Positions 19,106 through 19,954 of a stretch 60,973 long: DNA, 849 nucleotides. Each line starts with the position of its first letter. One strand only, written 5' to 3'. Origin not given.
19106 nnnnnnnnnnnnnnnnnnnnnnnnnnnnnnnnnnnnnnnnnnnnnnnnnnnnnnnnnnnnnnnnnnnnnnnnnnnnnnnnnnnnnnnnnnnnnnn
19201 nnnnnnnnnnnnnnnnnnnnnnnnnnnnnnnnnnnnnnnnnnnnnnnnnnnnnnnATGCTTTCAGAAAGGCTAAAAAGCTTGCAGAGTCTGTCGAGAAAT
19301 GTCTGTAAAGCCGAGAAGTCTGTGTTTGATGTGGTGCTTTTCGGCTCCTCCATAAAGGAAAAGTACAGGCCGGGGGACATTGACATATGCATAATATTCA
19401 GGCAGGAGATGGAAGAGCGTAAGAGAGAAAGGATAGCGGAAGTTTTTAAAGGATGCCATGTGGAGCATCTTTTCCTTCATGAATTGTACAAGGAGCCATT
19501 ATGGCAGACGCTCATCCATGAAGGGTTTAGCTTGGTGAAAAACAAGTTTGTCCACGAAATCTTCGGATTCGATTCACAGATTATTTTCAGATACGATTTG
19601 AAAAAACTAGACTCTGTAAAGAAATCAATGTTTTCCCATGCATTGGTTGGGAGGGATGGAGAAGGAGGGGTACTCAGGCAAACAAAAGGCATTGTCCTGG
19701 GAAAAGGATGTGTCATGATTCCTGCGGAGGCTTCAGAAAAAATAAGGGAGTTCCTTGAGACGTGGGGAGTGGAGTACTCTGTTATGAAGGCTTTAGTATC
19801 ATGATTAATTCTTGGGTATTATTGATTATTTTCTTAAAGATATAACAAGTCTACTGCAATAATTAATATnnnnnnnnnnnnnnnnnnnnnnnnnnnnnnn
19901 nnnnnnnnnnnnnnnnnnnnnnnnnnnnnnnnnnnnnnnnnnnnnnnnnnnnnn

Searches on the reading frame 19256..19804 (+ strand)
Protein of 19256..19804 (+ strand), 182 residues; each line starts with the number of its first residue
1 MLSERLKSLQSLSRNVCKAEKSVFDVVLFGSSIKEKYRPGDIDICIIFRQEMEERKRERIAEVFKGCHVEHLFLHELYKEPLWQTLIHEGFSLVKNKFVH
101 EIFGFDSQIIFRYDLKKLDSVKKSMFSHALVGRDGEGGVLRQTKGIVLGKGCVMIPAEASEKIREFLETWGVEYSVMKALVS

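Call 74: search_protein_families(library=pfam, proteins=[window:19256-19804:+], max_evalue=0.01)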
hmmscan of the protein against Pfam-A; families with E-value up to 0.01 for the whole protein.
window:19256-19804:+ (182 aa): 4 families
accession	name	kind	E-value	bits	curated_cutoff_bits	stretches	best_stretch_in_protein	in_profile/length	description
PF01909.29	NTP_transf_2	-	1.1e-06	29.3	21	1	14-61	6-58/93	Nucleotidyltransferase domain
PF22014.2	DUF6932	-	8.9e-06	26.6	27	1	6-79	35-95/142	Family of unknown function (DUF6932)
PF18765.7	Polbeta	-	2.4e-05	24.8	26.9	1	15-63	5-54/93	Polymerase beta, Nucleotidyltransferase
PF22600.2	MTPAP-like_central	-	0.0089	16.6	27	0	6-61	23-80/139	Poly(A) RNA polymerase, mitochondrial-like, central palm domain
